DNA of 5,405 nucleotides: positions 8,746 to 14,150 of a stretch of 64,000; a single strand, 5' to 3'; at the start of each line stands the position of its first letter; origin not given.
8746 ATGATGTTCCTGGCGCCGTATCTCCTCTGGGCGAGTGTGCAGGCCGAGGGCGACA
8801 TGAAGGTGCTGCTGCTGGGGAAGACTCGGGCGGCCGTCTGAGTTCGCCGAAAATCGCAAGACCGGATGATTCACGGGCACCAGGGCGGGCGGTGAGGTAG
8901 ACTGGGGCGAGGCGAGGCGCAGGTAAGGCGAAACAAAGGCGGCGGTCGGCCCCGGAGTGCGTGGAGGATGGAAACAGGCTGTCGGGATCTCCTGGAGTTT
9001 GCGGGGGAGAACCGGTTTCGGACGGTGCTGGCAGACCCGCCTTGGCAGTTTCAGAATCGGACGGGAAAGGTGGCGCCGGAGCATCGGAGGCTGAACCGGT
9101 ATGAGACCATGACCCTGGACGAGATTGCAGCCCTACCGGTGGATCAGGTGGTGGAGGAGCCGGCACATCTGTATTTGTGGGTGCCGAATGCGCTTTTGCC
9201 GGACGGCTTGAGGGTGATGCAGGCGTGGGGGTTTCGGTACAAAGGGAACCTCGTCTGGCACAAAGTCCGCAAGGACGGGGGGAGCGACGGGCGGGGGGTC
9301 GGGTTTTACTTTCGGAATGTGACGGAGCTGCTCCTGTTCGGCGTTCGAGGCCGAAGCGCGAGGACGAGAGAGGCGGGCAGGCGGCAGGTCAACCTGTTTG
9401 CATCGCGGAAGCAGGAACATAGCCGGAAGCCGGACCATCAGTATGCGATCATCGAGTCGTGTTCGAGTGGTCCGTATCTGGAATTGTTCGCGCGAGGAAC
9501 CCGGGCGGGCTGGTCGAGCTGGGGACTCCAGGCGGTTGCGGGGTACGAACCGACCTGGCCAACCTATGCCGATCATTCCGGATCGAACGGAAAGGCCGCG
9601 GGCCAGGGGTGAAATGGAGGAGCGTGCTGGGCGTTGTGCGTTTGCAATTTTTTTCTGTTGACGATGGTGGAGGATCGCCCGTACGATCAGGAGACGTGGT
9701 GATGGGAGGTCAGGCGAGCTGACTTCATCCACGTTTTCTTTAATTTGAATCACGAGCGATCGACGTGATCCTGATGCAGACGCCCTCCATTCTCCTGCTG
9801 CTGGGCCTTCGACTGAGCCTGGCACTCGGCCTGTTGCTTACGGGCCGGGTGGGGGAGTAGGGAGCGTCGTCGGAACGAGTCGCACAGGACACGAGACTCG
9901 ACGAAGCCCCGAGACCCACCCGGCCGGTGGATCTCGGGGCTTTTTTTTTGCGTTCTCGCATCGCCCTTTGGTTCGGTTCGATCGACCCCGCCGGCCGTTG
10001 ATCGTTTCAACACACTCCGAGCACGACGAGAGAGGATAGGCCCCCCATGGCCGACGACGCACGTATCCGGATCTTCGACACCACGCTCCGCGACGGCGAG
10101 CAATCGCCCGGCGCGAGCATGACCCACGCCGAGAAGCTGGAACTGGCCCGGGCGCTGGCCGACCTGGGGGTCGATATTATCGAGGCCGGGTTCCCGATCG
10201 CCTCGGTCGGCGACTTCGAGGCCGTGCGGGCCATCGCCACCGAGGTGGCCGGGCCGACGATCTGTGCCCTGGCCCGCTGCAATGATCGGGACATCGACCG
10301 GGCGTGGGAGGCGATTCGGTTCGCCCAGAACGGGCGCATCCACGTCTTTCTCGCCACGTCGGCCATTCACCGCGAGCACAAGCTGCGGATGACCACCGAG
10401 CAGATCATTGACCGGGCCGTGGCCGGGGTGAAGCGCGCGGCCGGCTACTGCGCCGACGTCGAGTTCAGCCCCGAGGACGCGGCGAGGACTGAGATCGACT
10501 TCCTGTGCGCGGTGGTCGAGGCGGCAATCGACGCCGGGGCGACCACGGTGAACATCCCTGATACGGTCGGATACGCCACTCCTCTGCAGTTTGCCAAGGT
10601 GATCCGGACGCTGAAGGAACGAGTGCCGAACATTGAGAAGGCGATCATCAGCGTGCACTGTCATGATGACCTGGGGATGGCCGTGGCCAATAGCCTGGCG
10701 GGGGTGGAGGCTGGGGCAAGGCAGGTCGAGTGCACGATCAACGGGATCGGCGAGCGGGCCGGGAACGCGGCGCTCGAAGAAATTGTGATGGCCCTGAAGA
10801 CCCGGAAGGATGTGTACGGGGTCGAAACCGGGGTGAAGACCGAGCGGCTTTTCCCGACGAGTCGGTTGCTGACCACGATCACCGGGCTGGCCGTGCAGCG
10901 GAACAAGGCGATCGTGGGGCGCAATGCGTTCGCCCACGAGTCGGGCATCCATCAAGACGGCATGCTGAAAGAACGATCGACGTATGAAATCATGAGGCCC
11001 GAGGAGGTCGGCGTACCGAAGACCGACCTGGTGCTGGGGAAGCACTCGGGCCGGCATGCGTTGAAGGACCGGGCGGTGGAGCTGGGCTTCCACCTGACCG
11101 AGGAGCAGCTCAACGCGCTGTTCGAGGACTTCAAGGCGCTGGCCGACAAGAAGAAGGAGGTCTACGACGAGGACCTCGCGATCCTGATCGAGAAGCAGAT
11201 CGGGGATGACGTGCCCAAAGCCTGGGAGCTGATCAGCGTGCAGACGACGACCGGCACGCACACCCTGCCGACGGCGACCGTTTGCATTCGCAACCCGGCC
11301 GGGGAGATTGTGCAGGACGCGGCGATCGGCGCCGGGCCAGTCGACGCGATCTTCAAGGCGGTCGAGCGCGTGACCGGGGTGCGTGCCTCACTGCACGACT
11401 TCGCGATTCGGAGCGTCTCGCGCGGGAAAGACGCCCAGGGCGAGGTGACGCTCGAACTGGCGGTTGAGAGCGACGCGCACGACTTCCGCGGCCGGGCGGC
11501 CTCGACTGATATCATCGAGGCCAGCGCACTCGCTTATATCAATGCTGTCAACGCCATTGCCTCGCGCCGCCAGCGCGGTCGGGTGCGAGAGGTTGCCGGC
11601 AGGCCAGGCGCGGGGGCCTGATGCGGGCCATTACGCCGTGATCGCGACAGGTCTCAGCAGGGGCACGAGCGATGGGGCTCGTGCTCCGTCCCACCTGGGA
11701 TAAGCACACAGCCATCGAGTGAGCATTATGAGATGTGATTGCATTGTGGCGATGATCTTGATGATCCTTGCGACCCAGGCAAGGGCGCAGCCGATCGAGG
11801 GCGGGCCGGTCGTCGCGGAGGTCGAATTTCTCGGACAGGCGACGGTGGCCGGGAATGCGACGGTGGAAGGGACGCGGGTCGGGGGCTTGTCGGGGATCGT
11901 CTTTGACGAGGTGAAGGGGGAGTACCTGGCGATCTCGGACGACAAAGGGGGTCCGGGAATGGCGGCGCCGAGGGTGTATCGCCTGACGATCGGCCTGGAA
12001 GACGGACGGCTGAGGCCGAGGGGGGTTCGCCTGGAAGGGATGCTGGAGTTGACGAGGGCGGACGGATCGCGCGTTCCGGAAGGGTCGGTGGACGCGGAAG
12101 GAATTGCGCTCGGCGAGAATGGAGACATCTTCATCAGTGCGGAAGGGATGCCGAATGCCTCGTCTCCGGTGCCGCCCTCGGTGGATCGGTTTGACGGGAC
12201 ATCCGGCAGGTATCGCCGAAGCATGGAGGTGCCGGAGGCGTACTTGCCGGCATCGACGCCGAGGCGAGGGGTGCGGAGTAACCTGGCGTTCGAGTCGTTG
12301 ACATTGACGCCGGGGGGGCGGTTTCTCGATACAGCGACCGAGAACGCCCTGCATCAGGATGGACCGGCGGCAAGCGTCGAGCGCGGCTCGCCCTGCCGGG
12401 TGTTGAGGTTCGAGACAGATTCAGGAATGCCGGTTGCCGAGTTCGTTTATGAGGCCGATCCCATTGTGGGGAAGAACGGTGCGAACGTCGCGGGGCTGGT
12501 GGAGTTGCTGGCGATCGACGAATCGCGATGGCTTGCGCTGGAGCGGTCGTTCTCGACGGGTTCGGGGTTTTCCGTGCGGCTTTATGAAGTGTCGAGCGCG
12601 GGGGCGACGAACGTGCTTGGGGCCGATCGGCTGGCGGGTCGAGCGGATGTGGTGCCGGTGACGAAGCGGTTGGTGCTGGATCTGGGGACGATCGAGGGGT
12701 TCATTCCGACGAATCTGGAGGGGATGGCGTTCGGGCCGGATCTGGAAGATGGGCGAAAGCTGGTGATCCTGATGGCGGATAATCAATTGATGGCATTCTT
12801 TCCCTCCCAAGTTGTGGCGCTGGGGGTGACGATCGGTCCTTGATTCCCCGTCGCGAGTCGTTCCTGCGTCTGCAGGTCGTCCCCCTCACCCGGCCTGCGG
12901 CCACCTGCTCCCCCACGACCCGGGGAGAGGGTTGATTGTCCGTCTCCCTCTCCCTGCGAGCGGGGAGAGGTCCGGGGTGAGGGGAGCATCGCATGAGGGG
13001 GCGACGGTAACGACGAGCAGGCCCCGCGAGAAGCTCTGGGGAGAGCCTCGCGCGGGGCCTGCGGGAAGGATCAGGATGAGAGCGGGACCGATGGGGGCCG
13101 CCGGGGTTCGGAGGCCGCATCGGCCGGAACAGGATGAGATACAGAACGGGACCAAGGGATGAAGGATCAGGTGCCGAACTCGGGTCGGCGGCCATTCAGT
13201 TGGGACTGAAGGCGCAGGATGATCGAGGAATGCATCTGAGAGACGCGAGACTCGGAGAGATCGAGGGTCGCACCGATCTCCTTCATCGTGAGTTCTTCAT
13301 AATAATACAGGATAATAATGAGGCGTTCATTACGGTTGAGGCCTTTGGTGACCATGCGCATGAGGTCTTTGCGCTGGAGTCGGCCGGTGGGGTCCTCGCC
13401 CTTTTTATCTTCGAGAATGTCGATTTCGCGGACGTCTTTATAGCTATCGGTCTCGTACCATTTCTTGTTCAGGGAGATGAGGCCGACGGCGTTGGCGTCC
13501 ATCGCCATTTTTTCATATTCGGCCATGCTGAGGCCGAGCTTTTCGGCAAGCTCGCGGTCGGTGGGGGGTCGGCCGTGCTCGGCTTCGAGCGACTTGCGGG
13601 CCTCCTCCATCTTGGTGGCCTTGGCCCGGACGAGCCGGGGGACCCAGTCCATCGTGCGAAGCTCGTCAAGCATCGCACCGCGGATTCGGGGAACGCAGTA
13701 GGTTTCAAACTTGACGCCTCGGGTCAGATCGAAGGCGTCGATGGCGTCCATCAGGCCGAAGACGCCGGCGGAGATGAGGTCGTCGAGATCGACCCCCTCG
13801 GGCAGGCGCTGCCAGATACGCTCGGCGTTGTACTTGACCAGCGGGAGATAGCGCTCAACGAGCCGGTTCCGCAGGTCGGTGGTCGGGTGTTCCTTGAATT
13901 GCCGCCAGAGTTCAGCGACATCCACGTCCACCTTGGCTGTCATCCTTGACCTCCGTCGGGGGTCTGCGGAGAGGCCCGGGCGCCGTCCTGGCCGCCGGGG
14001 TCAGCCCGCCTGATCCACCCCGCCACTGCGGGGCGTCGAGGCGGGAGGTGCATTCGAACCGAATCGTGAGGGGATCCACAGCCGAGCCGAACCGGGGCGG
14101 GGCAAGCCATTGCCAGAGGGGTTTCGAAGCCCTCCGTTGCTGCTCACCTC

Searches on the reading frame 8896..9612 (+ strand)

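Call 60: search_protein_families(library=pfam, proteins=[window:8896-9612:+], max_evalue=0.001)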
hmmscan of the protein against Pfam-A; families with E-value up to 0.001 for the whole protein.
window:8896-9612:+ (238 aa): 1 family
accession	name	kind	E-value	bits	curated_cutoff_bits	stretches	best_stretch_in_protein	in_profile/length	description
PF05063.20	MT-A70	-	8.2e-28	97.9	23.9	1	41-212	1-172/172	MT-A70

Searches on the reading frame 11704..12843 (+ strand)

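Call 16: search_protein_families(library=pfam, proteins=[window:11704-12843:+], max_evalue=0.0001)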
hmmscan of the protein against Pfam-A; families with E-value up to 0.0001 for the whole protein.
window:11704-12843:+ (379 aa): 1 family
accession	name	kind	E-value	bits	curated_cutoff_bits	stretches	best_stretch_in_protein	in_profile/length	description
PF13449.12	Phytase-like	-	9.6e-77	259.1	27.6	1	57-360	1-282/284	Esterase-like activity of phytase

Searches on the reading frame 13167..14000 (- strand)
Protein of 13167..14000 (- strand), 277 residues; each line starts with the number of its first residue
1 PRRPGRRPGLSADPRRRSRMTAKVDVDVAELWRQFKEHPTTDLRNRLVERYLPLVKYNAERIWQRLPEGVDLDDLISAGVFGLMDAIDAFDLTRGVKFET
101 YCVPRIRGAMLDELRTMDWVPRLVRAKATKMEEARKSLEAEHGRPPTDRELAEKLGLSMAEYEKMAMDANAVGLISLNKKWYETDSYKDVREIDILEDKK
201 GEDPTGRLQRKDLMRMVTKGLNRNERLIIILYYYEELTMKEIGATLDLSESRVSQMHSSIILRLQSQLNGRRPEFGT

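Call 16: search_protein_families(library=pfam, proteins=[window:13167-14000:-], max_evalue=0.0001)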
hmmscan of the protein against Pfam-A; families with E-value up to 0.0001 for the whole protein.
window:13167-14000:- (277 aa): 4 families
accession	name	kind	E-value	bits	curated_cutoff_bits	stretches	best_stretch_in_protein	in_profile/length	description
PF04542.20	Sigma70_r2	-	7.6e-16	58.1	24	1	47-119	1-70/71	Sigma-70 region 2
PF04545.22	Sigma70_r4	-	2.2e-14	53.1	24.1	1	220-265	4-49/50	Sigma-70, region 4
PF04539.22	Sigma70_r3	-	3.6e-10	40.3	25.3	1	130-204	5-74/78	Sigma-70 region 3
PF08281.18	Sigma70_r4_2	-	2.4e-06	27.5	25.7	1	220-255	10-45/54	Sigma-70, region 4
